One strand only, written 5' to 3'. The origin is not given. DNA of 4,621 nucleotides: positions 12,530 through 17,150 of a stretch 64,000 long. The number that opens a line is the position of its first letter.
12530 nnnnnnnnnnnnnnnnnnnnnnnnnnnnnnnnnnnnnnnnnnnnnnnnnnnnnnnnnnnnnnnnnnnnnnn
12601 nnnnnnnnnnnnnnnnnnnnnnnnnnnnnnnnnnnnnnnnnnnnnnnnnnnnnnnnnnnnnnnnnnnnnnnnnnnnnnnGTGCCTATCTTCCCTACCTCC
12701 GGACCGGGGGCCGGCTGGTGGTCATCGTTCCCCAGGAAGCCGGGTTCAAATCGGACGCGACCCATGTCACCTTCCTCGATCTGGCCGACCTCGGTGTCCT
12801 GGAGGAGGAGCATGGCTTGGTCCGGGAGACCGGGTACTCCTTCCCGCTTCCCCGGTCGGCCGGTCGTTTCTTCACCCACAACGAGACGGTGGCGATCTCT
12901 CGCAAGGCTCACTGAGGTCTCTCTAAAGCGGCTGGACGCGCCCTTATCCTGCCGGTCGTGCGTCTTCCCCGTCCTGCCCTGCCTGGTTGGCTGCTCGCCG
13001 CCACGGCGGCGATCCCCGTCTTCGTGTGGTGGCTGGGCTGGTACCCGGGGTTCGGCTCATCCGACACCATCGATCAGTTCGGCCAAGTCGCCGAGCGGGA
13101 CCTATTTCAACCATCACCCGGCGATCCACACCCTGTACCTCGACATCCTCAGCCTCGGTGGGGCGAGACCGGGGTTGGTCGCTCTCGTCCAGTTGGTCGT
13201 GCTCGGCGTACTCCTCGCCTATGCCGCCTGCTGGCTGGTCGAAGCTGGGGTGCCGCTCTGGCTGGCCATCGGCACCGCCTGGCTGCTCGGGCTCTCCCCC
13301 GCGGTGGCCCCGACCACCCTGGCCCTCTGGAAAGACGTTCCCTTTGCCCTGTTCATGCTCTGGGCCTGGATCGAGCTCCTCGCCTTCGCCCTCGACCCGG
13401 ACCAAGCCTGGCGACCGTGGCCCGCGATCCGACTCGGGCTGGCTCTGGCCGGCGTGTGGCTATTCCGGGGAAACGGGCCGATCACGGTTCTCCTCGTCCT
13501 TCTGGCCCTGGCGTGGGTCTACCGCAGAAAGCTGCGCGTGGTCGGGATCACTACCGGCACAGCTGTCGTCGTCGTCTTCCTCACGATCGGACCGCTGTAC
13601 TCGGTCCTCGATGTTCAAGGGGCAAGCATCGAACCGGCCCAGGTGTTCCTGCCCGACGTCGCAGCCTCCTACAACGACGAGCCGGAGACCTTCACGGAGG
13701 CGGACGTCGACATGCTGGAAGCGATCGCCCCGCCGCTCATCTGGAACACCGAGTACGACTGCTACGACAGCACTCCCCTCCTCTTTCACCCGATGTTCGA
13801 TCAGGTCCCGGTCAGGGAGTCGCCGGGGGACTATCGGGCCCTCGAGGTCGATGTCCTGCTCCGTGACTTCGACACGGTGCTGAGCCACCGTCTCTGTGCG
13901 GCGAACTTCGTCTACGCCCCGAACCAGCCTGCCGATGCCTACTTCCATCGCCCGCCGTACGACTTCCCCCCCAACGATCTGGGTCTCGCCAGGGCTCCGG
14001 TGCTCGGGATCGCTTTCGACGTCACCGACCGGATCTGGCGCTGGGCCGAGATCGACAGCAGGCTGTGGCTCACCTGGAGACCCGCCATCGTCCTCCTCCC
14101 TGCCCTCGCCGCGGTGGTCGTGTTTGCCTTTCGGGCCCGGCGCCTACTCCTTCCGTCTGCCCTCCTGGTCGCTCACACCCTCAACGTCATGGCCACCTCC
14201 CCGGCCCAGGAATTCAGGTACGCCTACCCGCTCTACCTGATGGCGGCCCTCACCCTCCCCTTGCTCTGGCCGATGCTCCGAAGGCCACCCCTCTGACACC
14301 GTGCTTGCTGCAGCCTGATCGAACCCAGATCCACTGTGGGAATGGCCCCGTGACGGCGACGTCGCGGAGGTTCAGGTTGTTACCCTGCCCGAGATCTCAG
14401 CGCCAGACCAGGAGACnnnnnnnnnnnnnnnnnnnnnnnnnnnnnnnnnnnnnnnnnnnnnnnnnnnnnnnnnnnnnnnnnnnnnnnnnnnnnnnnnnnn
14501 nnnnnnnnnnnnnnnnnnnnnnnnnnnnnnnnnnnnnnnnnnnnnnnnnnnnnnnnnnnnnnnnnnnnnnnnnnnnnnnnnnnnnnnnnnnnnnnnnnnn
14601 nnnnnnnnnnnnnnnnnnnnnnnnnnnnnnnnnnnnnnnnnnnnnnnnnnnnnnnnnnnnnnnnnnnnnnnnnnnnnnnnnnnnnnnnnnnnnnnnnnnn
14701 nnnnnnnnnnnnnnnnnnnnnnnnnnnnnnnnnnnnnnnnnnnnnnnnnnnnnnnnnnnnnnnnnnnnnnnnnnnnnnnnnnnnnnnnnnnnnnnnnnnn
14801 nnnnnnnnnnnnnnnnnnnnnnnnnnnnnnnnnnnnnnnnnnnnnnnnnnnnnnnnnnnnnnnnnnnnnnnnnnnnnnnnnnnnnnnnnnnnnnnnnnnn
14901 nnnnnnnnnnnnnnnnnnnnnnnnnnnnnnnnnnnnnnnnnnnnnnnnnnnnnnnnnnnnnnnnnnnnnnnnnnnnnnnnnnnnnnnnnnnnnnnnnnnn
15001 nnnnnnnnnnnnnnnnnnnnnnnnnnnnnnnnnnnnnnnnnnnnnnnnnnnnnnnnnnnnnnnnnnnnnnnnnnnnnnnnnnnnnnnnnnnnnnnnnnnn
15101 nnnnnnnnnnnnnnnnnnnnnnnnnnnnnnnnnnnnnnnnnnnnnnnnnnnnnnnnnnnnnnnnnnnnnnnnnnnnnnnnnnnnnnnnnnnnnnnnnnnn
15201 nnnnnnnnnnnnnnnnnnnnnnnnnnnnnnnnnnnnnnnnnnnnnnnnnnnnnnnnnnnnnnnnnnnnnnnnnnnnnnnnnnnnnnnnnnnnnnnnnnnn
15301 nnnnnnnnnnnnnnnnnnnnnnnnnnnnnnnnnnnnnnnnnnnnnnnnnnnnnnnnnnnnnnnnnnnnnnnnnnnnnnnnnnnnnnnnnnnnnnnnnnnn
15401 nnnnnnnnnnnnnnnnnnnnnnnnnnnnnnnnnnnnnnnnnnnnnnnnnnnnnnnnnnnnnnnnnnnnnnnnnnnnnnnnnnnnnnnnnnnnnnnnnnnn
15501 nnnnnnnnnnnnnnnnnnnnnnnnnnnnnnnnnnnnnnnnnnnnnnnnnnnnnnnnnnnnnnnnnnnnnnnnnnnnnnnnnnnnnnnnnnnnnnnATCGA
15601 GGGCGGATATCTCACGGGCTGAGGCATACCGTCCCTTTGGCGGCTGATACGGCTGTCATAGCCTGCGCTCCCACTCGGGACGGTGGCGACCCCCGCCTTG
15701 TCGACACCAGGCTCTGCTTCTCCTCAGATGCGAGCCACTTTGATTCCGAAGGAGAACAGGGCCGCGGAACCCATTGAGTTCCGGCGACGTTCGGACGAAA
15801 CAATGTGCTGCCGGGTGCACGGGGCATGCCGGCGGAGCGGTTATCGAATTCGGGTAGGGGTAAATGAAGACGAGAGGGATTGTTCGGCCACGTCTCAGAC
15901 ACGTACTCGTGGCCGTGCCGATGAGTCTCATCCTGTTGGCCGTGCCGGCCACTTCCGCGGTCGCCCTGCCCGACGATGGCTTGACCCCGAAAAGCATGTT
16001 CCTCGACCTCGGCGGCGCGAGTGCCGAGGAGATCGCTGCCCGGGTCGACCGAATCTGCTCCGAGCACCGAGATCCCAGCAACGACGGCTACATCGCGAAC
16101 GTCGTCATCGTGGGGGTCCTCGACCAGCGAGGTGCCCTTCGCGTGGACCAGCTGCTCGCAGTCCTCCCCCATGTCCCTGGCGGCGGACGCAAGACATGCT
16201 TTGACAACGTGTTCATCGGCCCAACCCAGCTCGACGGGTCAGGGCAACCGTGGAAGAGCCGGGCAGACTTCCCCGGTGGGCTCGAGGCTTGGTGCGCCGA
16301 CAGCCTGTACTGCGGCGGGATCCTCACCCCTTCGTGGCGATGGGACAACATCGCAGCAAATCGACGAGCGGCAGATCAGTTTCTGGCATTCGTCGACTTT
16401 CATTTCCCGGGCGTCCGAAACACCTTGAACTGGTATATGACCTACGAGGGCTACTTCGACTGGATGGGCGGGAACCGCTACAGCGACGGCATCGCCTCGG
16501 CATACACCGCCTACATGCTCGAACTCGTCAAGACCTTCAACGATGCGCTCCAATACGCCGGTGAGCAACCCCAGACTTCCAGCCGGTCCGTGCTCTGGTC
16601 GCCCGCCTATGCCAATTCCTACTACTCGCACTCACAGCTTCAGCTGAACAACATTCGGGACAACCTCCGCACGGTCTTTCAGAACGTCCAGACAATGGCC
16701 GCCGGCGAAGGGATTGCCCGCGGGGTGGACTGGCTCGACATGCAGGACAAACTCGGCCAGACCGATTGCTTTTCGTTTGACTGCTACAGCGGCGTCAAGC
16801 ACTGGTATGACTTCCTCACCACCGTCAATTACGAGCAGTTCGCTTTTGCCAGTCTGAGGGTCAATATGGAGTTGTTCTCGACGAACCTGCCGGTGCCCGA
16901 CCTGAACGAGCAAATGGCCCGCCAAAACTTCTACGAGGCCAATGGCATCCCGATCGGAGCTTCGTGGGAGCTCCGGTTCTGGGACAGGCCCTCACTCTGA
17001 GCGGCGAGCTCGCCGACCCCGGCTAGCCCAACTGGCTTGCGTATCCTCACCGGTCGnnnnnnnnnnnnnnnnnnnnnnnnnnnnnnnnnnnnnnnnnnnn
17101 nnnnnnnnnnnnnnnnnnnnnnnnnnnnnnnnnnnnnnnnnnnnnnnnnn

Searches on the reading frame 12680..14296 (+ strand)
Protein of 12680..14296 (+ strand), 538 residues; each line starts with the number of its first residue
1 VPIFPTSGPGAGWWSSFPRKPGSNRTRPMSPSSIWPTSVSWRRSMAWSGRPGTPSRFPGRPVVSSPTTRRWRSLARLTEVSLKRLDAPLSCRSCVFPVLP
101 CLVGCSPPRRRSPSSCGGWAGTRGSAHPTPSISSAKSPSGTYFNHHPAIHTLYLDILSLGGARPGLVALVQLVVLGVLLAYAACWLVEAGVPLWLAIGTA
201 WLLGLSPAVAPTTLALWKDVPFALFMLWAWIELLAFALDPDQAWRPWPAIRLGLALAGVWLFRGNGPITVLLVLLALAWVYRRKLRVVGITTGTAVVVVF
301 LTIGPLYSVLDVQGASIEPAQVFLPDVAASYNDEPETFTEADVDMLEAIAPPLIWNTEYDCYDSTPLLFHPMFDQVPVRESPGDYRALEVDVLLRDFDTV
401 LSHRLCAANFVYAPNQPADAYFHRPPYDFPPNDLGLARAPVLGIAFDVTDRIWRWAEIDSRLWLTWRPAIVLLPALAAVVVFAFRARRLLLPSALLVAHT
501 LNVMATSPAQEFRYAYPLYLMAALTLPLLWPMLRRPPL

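Call 15: search_protein_families(library=pfam, proteins=[window:12680-14296:+], max_evalue=0.001)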
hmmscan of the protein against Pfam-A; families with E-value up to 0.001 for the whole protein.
window:12680-14296:+ (538 aa): 1 family
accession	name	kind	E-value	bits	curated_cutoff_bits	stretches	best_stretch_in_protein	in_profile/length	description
PF19484.4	DUF6020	-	2.5e-07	29.9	28.3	1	159-349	205-402/604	Family of unknown function (DUF6020)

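Call 85: search_protein_families(library=ncbifam, proteins=[window:12680-14296:+], max_evalue=0.001)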
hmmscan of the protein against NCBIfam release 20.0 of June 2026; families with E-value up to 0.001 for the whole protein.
window:12680-14296:+ (538 aa): 0 families

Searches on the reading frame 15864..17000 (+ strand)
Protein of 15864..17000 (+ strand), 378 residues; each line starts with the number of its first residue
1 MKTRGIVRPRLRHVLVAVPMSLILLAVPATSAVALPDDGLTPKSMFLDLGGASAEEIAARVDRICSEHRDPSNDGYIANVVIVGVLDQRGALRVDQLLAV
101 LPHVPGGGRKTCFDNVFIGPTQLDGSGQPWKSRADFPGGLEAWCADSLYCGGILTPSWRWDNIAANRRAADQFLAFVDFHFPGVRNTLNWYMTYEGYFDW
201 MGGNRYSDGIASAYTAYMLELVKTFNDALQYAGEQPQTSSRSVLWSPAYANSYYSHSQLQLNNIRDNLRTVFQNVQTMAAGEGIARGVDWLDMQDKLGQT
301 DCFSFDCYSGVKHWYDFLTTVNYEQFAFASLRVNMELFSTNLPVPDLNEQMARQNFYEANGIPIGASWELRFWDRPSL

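Call 15: search_protein_families(library=pfam, proteins=[window:15864-17000:+], max_evalue=0.001)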
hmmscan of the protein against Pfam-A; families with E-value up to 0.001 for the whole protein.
window:15864-17000:+ (378 aa): 0 families

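Call 26: search_protein_families(library=pfam, proteins=[window:15864-17000:+], max_evalue=10)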
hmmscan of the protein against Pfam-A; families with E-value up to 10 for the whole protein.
window:15864-17000:+ (378 aa): 1 family
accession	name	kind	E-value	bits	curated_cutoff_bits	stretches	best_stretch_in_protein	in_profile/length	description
PF10732.14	DUF2524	-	0.23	12.2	25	1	217-273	6-58/84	Protein of unknown function (DUF2524)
